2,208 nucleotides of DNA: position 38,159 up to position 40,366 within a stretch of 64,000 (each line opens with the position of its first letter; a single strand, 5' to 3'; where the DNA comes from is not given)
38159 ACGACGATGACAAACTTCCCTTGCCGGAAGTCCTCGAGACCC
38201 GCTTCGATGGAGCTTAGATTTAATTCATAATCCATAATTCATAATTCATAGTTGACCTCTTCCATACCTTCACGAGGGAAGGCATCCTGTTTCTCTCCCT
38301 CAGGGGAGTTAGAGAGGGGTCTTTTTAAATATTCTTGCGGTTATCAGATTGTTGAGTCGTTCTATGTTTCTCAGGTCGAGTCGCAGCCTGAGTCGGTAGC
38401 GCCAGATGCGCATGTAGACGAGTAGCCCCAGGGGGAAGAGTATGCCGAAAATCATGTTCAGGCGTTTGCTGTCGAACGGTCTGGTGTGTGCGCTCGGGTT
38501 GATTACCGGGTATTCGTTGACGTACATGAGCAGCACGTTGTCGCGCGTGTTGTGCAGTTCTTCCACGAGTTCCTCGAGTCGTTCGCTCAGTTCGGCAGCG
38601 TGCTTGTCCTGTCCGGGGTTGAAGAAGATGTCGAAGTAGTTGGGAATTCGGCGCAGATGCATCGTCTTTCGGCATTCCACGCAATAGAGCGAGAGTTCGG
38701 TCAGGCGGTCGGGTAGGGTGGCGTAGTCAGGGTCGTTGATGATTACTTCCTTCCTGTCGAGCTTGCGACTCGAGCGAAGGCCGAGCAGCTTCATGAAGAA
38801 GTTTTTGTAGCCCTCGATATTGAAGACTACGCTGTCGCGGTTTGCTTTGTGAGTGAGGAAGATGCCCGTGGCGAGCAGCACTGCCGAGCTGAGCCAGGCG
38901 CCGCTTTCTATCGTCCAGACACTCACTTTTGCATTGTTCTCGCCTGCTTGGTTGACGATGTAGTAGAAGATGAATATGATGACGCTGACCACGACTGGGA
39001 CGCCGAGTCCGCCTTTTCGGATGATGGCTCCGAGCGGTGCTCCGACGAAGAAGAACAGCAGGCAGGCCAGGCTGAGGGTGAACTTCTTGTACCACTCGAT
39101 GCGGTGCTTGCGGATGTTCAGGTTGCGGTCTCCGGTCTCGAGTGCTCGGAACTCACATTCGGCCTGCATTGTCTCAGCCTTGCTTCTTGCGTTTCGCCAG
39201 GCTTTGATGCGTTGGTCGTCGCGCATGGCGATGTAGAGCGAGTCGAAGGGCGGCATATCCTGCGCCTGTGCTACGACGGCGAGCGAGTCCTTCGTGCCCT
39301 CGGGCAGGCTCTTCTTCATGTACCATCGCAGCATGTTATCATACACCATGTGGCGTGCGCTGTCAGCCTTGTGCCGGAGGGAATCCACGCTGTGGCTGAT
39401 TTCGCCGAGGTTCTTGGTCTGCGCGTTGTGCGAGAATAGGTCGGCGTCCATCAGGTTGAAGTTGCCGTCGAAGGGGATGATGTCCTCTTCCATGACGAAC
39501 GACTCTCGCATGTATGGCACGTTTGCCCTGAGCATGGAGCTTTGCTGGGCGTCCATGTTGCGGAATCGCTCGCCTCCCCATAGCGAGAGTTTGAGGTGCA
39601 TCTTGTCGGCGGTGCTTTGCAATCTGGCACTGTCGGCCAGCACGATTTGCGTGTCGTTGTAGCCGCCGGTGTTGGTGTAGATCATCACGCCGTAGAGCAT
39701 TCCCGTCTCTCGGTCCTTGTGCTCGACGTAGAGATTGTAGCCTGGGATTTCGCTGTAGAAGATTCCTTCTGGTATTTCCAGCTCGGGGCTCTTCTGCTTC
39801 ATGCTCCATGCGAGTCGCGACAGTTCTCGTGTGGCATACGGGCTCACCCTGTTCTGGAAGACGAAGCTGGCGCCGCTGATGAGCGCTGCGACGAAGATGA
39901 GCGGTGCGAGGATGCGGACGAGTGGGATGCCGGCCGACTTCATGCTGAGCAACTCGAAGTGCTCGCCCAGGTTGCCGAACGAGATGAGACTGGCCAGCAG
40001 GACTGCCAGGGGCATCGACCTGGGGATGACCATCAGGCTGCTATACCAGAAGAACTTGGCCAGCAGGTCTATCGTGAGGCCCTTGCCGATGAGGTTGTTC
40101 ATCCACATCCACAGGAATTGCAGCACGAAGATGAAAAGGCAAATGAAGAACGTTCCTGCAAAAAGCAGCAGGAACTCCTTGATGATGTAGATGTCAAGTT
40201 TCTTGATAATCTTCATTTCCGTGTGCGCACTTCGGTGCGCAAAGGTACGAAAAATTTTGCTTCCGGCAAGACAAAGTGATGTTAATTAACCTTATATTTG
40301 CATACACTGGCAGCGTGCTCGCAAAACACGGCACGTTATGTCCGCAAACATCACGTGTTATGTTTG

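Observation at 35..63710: Dispersed intergenic arrays of 21-22-bp phased units built on a CACGTG palindrome (nine loci in 64 kb)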

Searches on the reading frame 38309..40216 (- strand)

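Call 20: search_protein_families(library=pfam, proteins=[window:38309-40216:-])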
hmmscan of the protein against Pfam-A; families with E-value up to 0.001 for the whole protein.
window:38309-40216:- (635 aa): 1 family
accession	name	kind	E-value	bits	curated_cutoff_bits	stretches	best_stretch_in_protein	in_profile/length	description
PF03739.19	LptF_LptG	-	1e-68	232.4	27.9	1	10-455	2-351/353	Lipopolysaccharide export system permease LptF/LptG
